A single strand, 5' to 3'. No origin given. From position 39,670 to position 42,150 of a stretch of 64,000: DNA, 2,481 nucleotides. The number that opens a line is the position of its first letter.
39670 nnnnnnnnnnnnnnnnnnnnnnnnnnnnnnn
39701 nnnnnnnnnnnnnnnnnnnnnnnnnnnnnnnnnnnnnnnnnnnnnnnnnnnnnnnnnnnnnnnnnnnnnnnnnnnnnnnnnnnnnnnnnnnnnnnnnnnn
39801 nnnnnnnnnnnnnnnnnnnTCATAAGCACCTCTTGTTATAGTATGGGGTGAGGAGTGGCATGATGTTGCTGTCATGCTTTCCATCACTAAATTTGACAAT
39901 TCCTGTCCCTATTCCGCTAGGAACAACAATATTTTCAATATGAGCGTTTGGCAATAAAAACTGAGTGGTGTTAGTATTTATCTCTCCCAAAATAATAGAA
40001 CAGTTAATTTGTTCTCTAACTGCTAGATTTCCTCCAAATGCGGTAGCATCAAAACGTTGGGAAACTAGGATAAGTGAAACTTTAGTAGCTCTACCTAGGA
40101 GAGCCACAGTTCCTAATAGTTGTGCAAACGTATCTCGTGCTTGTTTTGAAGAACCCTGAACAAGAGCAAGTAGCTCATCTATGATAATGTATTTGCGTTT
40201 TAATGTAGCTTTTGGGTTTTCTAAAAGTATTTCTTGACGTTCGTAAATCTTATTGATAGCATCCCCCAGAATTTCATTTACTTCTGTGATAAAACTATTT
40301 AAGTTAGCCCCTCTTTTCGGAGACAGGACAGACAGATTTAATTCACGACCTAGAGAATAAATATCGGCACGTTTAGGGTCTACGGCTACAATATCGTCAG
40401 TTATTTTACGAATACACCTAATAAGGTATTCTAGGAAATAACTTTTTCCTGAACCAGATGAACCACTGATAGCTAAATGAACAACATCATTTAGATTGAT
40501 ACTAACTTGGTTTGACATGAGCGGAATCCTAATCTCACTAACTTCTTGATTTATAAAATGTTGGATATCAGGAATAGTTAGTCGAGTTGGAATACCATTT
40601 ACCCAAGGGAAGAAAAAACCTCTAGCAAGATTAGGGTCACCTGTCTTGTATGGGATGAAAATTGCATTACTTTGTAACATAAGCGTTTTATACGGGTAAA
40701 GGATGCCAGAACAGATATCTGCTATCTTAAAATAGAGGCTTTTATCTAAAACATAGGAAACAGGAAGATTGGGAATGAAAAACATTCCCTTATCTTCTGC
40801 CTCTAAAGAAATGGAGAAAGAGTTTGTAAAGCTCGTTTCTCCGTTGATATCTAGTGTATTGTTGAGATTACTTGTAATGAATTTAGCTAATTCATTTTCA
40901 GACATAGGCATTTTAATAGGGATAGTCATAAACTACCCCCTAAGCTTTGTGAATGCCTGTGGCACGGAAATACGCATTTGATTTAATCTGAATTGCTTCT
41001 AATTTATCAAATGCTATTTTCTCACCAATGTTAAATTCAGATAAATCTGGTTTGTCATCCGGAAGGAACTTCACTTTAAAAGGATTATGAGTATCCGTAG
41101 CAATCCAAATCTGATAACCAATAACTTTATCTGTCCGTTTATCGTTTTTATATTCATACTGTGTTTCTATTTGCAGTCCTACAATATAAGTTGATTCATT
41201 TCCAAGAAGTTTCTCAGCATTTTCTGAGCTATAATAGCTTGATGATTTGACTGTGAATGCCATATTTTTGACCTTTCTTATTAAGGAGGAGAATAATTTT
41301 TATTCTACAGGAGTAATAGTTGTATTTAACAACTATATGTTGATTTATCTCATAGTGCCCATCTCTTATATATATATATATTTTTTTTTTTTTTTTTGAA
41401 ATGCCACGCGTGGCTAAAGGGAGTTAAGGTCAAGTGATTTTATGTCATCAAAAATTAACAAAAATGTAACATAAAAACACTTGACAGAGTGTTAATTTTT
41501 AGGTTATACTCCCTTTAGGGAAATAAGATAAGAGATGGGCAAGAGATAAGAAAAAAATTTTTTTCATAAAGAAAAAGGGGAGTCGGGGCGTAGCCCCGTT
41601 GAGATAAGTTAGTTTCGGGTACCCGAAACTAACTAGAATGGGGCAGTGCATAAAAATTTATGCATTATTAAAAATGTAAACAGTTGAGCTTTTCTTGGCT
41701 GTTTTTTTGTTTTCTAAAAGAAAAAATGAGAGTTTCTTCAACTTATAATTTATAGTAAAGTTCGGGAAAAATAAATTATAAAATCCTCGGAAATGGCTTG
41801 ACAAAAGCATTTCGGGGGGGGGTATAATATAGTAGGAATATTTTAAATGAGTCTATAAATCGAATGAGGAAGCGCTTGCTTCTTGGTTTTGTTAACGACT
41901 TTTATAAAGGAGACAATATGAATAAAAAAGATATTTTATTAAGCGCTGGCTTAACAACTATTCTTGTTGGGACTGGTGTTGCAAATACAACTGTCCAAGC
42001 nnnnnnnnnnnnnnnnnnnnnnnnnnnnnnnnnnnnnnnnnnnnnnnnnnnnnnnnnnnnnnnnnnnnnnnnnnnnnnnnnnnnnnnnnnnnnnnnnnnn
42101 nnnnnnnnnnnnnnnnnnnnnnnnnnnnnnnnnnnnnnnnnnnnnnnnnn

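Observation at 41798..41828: G9 homopolymer inside a 19-nt promoter spacer upstream of the CAP-domain surface protein: candidate slipped-strand phase-variation switch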

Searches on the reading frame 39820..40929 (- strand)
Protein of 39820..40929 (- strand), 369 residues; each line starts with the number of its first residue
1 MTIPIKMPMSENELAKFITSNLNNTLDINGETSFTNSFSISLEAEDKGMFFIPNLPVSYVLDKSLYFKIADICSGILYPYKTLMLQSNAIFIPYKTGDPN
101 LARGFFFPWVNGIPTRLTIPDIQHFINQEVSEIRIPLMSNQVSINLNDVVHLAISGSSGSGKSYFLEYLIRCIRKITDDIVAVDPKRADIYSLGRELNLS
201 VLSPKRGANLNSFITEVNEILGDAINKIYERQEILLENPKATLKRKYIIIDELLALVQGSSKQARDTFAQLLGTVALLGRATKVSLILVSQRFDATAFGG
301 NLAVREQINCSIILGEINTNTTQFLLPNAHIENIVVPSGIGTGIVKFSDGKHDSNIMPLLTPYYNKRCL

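Call 7: search_protein_families(library=pfam, proteins=[window:39820-40929:-], max_evalue=0.01)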
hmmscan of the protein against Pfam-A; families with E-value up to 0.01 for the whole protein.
window:39820-40929:- (369 aa): 8 families
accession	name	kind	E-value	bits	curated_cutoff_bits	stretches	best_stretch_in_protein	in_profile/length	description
PF01580.24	FtsK_SpoIIIE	-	1.2e-05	25.4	24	1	138-170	27-60/221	FtsK/SpoIIIE family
PF01935.23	DUF87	-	3.5e-05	24.4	23.2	1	141-186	13-61/220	Helicase HerA, central domain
PF06745.19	ATPase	-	4.7e-05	23.3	26.6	1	152-316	22-189/231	KaiC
PF12846.13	AAA_10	-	0.00047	19.7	27.5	1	142-285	14-141/362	AAA-like domain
PF13401.12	AAA_22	-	0.00085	20.1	27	1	152-291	8-123/130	AAA domain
PF10412.15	TrwB_AAD_bind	-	0.0041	16.5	20.5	0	149-186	15-52/387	Type IV secretion-system coupling protein DNA-binding domain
PF00005.33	ABC_tran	-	0.0047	18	25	1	140-181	2-43/137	ABC transporter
PF20703.3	nSTAND1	-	0.0049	17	27.1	1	146-294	30-162/379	Novel STAND NTPase 1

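Call 62: find_encoding_contigs(protein=window:39820-40929:-, flank=2500, max_places=10)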
Protein window:39820-40929:- (369 aa): 22 contigs read that carry it; 10 places shown.
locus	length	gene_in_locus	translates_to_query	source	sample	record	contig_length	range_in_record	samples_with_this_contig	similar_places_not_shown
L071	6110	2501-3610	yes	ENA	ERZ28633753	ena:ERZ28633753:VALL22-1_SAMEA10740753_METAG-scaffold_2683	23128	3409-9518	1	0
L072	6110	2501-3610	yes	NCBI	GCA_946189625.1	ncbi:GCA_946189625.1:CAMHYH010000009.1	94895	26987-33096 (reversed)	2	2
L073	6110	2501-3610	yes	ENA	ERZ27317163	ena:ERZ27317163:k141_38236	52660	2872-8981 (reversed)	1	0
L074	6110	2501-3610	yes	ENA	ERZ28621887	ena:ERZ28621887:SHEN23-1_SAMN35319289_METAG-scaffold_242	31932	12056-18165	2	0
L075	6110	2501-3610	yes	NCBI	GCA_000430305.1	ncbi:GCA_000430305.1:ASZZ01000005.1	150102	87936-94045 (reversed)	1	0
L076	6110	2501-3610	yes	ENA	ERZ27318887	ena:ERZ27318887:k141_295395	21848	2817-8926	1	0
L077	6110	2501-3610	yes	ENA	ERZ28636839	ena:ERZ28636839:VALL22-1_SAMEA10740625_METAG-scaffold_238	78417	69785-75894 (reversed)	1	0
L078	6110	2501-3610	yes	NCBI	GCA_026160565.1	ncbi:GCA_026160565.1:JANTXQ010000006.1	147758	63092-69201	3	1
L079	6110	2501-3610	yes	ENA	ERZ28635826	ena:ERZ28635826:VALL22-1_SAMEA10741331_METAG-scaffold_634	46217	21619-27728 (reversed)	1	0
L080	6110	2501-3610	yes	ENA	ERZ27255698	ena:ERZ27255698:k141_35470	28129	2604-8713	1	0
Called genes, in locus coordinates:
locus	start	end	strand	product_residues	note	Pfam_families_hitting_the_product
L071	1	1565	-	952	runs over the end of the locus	-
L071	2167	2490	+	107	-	-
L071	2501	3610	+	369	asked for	PF01580:FtsK_SpoIIIE (faint)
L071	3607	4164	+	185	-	-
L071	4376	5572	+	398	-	PF01719:Rep_OBD, PF13401:AAA_22 (faint), PF00910:RNA_helicase (weak)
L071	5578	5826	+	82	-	PF13411:MerR_1 (weak)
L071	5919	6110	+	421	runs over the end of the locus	PF14659:Phage_int_SAM_3, PF00589:Phage_integrase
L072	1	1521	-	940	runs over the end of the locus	-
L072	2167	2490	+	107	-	-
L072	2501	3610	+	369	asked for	PF01580:FtsK_SpoIIIE (faint)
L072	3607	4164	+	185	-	-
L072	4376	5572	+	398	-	PF01719:Rep_OBD, PF13401:AAA_22 (faint), PF00910:RNA_helicase (weak)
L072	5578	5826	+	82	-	PF13411:MerR_1 (weak)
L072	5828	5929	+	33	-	-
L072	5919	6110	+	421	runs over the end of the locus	PF14659:Phage_int_SAM_3, PF00589:Phage_integrase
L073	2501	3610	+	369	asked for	PF01580:FtsK_SpoIIIE (faint)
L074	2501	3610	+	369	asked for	PF01580:FtsK_SpoIIIE (faint)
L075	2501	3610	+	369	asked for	PF01580:FtsK_SpoIIIE (faint)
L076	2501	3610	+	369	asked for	PF01580:FtsK_SpoIIIE (faint)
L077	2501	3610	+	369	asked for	PF01580:FtsK_SpoIIIE (faint)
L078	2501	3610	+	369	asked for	PF01580:FtsK_SpoIIIE (faint)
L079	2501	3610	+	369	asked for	PF01580:FtsK_SpoIIIE (faint)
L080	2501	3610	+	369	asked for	PF01580:FtsK_SpoIIIE (faint)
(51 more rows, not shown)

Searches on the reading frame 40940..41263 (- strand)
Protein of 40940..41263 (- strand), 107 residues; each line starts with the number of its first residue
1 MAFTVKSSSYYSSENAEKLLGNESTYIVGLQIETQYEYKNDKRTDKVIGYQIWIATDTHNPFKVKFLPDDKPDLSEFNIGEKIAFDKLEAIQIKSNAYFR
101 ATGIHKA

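Call 7: search_protein_families(library=pfam, proteins=[window:40940-41263:-], max_evalue=0.01)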
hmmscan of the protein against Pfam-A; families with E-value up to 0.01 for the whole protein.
window:40940-41263:- (107 aa): 0 families

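Call 23: search_protein_families(library=ncbifam, proteins=[window:40940-41263:-], max_evalue=0.001)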
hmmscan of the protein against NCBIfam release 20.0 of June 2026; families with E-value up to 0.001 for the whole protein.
window:40940-41263:- (107 aa): 0 families

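Call 32: find_encoding_contigs(protein=window:40940-41263:-, flank=2500, max_places=10)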
Protein window:40940-41263:- (107 aa): 22 contigs read that carry it; 10 places shown.
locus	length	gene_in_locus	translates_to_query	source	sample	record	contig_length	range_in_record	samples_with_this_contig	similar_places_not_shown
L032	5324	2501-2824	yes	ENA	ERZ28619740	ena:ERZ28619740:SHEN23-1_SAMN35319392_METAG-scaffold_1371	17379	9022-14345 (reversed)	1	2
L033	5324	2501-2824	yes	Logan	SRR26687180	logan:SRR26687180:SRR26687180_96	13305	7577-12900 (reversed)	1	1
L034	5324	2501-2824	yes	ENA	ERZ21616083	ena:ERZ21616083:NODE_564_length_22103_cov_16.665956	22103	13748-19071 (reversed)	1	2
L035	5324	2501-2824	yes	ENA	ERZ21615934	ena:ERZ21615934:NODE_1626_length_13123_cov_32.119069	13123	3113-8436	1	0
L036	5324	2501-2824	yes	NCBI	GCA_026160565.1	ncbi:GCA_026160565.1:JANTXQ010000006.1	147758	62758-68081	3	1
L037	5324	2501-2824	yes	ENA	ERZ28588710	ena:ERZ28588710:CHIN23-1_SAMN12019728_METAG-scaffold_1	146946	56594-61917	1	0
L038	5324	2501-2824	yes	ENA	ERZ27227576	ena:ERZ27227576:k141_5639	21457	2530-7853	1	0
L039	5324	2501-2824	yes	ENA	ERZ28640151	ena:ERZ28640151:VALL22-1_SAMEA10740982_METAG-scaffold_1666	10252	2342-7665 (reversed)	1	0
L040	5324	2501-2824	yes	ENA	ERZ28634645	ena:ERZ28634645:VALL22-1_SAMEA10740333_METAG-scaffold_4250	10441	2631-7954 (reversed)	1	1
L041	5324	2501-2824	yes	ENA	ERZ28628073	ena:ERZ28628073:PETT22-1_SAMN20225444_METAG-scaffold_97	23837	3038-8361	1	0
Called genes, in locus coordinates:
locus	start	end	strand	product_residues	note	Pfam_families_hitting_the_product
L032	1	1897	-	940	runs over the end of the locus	-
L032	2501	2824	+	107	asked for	-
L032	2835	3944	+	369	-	PF01580:FtsK_SpoIIIE (faint)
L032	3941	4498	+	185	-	-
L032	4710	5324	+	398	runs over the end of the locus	PF01719:Rep_OBD, PF13401:AAA_22 (faint), PF00910:RNA_helicase (weak)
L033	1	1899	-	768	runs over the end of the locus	?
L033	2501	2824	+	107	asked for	-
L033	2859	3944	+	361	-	PF01580:FtsK_SpoIIIE (faint)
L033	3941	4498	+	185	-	-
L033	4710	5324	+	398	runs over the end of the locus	PF01719:Rep_OBD, PF13401:AAA_22 (faint), PF00910:RNA_helicase (weak)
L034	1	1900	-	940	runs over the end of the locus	-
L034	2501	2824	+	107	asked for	-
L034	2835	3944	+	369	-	PF01580:FtsK_SpoIIIE (faint)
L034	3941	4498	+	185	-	-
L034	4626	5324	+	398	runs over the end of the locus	PF01719:Rep_OBD, PF13401:AAA_22 (faint), PF00910:RNA_helicase (weak)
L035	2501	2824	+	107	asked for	-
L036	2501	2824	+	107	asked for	-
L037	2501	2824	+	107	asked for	-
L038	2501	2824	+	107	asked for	-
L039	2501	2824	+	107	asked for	-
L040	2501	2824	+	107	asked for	-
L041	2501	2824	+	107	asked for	-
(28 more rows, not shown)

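Call 69: search_protein_families(library=phrogs, proteins=[window:40940-41263:-], max_evalue=0.001)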
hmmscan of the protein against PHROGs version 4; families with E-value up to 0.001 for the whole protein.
window:40940-41263:- (107 aa): 0 families

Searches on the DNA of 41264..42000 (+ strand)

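Call 8: search_dna_similar(query=window:41300-42000:+, collection=plasmids, mode=near)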
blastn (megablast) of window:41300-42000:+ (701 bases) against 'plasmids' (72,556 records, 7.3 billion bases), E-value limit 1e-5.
No match.

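Call 55: search_rna_families(source=window, start=41264, end=41920, threshold=evalue, max_evalue=1)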
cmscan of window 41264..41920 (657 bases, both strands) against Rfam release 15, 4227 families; matches with E-value up to 1: 7.
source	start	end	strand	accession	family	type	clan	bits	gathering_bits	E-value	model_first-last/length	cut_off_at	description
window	41722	41830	+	RF02319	TtnuHACA12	Gene; snRNA; snoRNA; HACA-box;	-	28.7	80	0.05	1-131/131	no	Tetrahymena snoRNA TtnuHACA12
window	41592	41749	-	RF02378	SurC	Gene; sRNA;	-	25.2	80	0.013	1-161/161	no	SurC sRNA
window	41612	41712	+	RF00388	Anti-Q_RNA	Gene; antisense;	-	24.8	45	0.15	1-103/103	no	Anti-Q RNA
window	41671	41745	+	RF02900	AaHKsRNA82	Gene; sRNA;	-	24.2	51.4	0.28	1-81/81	no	Aggregatibacter sRNA 82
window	41344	41435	-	RF01824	RUF20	Gene;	-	21.7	60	0.0039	1-425/425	no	RNA of unknown function 20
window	41427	41485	-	RF03315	mir-723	Gene; miRNA;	-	20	63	0.46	1-60/60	no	mir-723 microRNA precursor family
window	41600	41716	+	RF00558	L20_leader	Cis-reg; leader;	-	18.9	58.7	0.43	1-127/127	no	Ribosomal protein L20 leader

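Call 57: search_rna_families(source=window, start=41500, end=41760, threshold=evalue, max_evalue=1, show_alignments=3)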
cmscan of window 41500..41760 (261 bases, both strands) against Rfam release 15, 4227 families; matches with E-value up to 1: 6.
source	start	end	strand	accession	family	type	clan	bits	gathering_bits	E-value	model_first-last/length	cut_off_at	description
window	41592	41749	-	RF02378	SurC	Gene; sRNA;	-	25.2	80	0.0052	1-161/161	no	SurC sRNA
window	41612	41712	+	RF00388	Anti-Q_RNA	Gene; antisense;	-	24.8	45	0.059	1-103/103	no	Anti-Q RNA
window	41671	41745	+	RF02900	AaHKsRNA82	Gene; sRNA;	-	24.2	51.4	0.11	1-81/81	no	Aggregatibacter sRNA 82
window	41602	41725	-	RF00515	PyrR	Cis-reg;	-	22.3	54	0.45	1-115/115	no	PyrR binding site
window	41600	41716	+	RF00558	L20_leader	Cis-reg; leader;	-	18.9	58.7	0.17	1-127/127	no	Ribosomal protein L20 leader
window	41588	41758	-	RF00007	U12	Gene; snRNA; splicing;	CL00006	15.2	53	0.64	1-151/151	no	U12 minor spliceosomal RNA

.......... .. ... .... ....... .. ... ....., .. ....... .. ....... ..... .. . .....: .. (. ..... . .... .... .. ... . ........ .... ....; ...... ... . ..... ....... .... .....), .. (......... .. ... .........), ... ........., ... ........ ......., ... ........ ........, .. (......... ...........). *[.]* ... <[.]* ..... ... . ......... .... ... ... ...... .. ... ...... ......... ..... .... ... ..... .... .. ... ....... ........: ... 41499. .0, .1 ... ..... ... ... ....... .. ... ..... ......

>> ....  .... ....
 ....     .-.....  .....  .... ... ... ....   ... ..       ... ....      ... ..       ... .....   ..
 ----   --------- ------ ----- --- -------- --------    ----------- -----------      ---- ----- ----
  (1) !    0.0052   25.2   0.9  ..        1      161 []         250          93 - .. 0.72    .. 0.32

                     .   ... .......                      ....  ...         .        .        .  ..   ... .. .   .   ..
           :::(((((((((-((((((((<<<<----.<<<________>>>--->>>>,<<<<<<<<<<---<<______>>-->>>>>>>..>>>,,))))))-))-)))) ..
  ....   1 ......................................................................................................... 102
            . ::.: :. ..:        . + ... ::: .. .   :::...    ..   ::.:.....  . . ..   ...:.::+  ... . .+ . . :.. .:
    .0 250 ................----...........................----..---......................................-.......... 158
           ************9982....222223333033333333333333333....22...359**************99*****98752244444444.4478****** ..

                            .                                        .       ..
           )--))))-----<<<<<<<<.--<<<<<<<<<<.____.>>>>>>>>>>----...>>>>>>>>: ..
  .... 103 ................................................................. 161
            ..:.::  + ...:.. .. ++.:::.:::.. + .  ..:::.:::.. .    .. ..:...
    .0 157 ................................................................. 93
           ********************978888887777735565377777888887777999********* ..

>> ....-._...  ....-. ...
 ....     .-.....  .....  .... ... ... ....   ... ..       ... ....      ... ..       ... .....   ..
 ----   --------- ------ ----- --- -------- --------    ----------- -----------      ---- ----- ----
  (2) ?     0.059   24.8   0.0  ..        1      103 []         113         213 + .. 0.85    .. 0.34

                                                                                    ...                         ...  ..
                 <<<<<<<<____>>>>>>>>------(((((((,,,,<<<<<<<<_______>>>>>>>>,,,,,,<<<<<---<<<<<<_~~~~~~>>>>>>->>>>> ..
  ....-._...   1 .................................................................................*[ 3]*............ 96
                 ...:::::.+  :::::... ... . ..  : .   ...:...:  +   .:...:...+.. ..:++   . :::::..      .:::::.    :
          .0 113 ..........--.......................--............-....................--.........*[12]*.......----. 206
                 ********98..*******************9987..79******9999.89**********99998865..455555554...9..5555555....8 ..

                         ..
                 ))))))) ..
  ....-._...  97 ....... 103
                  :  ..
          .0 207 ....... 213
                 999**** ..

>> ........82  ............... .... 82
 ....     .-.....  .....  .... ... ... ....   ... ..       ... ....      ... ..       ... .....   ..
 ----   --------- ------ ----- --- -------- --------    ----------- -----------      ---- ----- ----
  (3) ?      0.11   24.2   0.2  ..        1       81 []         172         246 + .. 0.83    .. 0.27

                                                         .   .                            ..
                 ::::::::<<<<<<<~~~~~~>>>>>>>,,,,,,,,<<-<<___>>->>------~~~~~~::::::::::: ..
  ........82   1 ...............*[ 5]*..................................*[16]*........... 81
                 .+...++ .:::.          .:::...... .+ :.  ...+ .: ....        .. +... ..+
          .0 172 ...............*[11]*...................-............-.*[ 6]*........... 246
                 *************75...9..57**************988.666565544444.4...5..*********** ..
